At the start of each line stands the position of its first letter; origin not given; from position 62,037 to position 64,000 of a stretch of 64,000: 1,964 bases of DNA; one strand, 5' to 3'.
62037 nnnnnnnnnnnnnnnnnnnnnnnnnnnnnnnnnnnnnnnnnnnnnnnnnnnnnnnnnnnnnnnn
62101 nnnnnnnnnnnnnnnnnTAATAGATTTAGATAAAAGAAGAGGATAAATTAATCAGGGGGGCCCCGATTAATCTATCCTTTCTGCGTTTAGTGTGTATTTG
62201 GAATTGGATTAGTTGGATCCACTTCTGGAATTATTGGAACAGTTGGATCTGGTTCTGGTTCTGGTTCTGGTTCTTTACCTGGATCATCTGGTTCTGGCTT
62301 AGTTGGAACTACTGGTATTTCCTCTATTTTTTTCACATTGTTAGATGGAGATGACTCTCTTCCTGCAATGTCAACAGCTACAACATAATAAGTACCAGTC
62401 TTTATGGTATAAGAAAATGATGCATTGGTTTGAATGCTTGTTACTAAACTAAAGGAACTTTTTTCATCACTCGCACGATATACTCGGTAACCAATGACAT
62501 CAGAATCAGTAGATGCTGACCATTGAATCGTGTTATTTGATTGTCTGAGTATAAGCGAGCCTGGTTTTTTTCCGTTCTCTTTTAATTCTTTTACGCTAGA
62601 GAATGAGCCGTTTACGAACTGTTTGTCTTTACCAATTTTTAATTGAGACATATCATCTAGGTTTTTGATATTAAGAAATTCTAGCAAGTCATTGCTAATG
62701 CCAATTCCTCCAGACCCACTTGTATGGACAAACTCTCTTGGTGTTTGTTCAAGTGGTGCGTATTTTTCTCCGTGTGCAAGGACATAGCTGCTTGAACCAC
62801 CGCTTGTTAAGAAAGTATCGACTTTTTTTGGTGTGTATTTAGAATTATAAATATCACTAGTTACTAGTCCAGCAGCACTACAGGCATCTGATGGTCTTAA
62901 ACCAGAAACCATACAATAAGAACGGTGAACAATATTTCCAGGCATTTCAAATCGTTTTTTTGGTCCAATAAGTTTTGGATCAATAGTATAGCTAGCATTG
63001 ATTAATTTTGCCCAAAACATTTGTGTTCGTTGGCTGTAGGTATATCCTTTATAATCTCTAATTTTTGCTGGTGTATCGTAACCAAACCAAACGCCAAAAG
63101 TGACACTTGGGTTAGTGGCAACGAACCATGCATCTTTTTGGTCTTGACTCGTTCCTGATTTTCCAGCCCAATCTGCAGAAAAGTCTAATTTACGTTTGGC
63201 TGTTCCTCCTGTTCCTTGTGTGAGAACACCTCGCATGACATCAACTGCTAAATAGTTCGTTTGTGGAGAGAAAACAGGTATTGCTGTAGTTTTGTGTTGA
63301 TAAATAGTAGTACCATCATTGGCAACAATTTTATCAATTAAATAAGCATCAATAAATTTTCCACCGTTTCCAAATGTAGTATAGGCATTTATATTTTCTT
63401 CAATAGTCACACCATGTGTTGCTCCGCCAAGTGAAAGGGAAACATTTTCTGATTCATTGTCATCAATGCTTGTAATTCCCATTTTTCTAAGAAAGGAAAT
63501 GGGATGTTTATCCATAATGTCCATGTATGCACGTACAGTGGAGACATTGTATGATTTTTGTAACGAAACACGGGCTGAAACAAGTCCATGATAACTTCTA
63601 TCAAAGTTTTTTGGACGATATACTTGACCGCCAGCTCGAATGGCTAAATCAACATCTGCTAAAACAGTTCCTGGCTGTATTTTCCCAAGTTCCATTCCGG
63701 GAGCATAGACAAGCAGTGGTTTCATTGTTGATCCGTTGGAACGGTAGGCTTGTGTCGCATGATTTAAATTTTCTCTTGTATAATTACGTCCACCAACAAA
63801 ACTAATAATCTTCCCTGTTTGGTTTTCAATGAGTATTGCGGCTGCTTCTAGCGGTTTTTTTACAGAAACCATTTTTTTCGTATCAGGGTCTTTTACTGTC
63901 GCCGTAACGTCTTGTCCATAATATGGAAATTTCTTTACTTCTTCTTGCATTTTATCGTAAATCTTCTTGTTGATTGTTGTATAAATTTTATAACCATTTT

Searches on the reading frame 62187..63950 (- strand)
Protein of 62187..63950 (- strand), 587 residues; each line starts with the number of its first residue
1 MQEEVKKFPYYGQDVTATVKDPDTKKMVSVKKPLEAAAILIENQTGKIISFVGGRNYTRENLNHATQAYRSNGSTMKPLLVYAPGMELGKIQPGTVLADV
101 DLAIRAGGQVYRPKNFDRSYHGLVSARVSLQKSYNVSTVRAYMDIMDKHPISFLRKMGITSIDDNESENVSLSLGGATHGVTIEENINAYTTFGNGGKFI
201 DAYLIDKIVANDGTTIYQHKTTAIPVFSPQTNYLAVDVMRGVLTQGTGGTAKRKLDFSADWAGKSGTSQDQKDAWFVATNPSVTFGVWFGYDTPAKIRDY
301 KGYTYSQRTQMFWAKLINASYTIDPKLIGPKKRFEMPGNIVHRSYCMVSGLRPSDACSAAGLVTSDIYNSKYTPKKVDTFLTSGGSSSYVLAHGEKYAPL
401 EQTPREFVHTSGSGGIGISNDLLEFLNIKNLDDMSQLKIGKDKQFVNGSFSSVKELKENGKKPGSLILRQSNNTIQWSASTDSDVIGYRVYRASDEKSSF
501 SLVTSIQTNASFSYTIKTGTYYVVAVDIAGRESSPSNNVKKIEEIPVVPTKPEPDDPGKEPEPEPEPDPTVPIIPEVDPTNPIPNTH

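Call 10: search_protein_families(library=pfam, proteins=[window:62187-63950:-], max_evalue=0.00001)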
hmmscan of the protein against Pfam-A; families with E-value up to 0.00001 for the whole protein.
window:62187-63950:- (587 aa): 1 family
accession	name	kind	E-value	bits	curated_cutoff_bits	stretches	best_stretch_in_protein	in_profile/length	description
PF00905.27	Transpeptidase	-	9.2e-22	78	22.1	1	37-282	2-267/299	Penicillin binding protein transpeptidase domain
